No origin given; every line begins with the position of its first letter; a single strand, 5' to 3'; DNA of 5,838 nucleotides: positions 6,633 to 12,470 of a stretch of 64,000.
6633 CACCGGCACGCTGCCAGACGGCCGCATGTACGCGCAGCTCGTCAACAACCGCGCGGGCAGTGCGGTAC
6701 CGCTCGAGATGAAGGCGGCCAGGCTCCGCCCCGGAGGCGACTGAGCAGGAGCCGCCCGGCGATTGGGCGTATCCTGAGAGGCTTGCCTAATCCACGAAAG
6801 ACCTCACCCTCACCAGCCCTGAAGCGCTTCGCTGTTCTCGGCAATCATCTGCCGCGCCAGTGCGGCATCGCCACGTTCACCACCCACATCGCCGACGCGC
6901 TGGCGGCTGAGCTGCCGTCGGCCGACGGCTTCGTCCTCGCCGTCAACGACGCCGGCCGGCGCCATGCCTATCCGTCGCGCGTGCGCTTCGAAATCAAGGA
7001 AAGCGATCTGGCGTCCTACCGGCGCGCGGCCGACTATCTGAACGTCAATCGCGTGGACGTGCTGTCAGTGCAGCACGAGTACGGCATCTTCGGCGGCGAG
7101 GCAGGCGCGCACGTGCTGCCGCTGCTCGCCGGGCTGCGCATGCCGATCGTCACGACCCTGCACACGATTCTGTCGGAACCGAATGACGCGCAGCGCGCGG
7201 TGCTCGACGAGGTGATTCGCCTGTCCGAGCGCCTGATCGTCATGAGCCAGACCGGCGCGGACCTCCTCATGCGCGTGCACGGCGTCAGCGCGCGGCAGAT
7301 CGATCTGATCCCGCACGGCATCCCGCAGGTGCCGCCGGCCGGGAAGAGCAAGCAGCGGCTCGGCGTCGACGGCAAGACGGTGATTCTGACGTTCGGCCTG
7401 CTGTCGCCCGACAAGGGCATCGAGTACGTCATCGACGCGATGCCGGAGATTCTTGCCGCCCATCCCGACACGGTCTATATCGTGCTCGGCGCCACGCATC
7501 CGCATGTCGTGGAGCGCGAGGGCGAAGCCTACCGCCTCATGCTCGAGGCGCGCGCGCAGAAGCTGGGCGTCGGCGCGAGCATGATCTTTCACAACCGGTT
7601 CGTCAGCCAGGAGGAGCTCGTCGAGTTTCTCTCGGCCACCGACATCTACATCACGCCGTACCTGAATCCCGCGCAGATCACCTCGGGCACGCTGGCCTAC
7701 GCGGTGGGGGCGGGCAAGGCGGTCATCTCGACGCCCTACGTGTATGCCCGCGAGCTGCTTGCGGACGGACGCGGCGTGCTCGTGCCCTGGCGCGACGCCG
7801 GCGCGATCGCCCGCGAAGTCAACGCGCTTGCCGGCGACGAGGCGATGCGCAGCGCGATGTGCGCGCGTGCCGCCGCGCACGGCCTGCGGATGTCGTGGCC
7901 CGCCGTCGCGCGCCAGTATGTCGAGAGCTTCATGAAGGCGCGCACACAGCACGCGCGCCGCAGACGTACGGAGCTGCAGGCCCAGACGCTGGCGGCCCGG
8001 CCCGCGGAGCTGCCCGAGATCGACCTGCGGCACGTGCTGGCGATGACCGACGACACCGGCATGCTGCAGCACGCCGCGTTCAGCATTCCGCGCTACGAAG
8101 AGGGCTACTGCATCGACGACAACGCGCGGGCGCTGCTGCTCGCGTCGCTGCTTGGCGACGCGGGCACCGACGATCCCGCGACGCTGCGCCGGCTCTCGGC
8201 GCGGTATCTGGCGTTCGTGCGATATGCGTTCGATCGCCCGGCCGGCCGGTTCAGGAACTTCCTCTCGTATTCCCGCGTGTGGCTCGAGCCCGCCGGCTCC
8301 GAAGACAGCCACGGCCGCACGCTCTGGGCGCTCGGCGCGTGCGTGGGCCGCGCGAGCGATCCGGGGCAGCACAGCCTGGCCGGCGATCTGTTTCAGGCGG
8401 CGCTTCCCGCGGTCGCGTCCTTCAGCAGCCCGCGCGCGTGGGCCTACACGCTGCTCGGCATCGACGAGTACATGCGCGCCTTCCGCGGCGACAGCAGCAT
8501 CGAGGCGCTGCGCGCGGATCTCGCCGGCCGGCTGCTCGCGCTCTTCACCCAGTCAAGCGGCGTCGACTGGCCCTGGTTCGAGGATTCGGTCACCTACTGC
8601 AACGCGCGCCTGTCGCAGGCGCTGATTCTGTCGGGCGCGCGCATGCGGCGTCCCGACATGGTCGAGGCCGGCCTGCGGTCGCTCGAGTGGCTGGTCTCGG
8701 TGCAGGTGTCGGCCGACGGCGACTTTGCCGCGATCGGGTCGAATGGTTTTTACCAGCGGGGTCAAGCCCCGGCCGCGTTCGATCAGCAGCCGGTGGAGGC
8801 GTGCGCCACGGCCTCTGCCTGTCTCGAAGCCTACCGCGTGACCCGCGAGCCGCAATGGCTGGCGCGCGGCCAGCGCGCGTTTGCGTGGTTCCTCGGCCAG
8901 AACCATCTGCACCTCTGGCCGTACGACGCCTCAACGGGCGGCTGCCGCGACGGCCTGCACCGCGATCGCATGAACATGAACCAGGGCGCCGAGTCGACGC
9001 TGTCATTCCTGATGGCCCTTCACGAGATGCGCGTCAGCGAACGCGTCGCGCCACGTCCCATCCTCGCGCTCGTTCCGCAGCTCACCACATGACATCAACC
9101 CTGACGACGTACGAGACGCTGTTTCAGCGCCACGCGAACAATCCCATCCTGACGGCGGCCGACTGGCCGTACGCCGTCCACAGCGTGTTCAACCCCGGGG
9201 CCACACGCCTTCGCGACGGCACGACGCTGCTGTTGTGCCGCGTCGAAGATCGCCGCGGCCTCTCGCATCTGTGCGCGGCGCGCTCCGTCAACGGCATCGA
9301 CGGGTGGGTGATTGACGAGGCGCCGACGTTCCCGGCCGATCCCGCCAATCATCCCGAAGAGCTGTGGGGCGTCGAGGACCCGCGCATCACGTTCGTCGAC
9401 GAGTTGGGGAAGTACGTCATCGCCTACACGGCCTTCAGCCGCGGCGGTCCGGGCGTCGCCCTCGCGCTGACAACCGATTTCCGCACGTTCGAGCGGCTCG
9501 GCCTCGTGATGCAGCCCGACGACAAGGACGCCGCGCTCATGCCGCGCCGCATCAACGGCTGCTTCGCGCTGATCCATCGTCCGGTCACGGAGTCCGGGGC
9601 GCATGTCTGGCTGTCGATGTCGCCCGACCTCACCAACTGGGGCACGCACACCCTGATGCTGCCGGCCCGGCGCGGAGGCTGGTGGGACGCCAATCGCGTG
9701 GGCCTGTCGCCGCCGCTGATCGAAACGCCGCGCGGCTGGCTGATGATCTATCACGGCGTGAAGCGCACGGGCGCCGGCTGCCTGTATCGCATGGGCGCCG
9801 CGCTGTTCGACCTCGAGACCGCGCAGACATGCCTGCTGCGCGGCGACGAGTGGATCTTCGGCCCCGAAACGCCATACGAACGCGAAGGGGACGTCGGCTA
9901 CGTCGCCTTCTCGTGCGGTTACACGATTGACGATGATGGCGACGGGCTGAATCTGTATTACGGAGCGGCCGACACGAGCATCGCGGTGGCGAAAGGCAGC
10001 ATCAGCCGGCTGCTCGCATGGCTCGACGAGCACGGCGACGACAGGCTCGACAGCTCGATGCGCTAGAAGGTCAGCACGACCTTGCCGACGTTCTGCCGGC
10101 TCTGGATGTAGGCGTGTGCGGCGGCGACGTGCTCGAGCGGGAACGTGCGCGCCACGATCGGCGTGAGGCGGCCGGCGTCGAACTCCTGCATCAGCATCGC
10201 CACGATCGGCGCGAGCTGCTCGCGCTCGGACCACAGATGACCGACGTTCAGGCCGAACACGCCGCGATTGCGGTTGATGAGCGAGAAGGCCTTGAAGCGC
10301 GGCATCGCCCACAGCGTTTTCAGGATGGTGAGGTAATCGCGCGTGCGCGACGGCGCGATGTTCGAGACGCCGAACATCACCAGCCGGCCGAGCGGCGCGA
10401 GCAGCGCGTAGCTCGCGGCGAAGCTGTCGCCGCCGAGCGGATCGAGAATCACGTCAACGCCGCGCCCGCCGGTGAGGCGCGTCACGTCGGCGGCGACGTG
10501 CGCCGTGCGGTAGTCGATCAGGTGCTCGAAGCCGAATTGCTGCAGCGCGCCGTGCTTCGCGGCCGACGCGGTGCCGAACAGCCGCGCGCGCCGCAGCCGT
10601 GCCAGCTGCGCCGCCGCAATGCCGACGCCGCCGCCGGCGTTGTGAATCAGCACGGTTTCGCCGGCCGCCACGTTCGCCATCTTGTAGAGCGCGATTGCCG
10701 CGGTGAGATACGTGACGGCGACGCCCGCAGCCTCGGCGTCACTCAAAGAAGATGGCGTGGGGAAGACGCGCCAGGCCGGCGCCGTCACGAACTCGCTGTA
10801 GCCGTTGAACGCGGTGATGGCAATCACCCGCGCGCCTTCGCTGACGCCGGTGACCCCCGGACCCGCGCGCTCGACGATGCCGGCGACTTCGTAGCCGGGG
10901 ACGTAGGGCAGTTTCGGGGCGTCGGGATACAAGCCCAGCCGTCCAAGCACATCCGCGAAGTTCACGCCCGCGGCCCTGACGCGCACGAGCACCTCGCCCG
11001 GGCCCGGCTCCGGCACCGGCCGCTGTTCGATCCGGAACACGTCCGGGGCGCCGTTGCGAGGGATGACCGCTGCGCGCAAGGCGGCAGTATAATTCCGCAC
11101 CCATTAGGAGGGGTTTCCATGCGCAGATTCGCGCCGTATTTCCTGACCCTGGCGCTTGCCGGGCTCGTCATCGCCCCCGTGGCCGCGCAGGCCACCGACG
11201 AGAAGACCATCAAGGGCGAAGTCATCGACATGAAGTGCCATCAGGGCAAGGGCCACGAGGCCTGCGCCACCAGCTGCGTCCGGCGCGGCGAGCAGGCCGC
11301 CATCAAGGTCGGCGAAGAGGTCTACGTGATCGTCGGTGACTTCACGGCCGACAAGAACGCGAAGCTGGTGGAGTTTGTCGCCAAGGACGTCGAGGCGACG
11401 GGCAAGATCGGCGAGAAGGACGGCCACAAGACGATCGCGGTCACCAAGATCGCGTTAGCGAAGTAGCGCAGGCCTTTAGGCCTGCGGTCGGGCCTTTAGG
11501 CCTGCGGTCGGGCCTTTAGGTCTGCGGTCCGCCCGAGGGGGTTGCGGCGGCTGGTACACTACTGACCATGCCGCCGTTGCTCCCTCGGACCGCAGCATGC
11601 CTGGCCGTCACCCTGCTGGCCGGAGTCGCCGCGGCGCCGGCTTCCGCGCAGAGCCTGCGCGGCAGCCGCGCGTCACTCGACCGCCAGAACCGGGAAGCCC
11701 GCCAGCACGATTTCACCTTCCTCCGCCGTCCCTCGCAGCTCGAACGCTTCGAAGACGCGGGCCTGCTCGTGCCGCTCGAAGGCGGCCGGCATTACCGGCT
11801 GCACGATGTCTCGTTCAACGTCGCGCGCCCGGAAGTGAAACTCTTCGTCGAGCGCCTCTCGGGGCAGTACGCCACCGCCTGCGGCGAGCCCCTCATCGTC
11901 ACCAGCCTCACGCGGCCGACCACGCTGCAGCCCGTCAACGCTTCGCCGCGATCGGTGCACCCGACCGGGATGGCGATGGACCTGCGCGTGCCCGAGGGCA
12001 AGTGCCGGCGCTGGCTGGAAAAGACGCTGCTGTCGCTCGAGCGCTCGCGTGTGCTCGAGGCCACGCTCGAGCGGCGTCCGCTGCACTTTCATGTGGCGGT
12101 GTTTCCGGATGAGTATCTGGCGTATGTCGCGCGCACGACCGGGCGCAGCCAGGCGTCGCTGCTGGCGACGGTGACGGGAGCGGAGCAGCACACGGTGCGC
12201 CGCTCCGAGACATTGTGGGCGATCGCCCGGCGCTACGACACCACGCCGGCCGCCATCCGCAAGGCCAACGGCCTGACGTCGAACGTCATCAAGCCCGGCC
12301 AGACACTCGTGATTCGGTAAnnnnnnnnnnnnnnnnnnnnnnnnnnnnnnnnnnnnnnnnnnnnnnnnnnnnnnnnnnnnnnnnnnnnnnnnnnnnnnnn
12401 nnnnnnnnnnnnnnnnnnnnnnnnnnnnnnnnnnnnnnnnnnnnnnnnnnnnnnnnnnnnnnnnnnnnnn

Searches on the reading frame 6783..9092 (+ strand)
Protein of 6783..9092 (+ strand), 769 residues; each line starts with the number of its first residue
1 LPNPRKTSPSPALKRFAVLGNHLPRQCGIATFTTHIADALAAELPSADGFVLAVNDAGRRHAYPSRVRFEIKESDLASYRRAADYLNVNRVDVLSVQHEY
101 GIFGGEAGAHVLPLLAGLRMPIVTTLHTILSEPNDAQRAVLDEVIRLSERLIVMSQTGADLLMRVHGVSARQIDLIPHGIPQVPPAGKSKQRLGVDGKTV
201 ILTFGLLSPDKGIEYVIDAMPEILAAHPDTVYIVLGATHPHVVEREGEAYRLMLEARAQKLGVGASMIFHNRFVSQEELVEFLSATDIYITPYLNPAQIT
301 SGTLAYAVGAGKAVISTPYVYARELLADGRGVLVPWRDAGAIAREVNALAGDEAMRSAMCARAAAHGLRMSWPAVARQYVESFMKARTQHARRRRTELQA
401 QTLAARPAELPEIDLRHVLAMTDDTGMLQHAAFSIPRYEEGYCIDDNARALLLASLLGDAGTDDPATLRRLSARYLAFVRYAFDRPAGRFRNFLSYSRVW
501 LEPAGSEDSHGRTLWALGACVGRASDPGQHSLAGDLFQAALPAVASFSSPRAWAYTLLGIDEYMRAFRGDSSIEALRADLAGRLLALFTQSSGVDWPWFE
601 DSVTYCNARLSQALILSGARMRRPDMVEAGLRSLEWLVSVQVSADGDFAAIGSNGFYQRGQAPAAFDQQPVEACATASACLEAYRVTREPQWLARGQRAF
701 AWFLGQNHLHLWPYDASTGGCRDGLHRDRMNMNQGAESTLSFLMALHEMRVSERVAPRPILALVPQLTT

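Call 51: search_protein_families(library=pfam, proteins=[window:6783-9092:+], max_evalue=0.000001)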
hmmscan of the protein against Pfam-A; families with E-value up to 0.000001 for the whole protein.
window:6783-9092:+ (769 aa): 3 families
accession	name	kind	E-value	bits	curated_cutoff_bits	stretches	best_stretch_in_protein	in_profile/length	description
PF00534.26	Glycos_transf_1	-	6.3e-17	62.1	26.4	1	192-363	8-169/172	Glycosyl transferases group 1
PF13692.12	Glyco_trans_1_4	-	2.4e-15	57.5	27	1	199-351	2-141/142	Glycosyl transferases group 1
PF13439.12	Glyco_transf_4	-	1.6e-10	41.7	28.5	1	28-180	3-166/170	Glycosyltransferase Family 4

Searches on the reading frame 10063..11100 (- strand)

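Call 51: search_protein_families(library=pfam, proteins=[window:10063-11100:-], max_evalue=0.000001)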
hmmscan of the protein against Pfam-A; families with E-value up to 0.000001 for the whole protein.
window:10063-11100:- (345 aa): 3 families
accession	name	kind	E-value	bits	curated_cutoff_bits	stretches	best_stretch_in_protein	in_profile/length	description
PF13602.12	ADH_zinc_N_2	-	2.3e-23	84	27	1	190-343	2-134/134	Zinc-binding dehydrogenase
PF00107.32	ADH_zinc_N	-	2.9e-19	69.7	31.8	1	158-298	1-125/129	Zinc-binding dehydrogenase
PF08240.17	ADH_N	-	3.9e-16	59.6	23.5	1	33-116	1-103/104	Alcohol dehydrogenase GroES-like domain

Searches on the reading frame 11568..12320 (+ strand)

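Call 51: search_protein_families(library=pfam, proteins=[window:11568-12320:+], max_evalue=0.000001)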
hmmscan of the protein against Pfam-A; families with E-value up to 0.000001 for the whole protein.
window:11568-12320:+ (250 aa): 2 families
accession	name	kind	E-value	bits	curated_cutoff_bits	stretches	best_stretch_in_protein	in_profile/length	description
PF01476.26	LysM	-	2e-15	56.9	20.9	1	208-249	1-42/43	LysM domain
PF18979.5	DUF5715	-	7.9e-12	45.6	26.8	1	37-179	3-171/171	Family of unknown function (DUF5715)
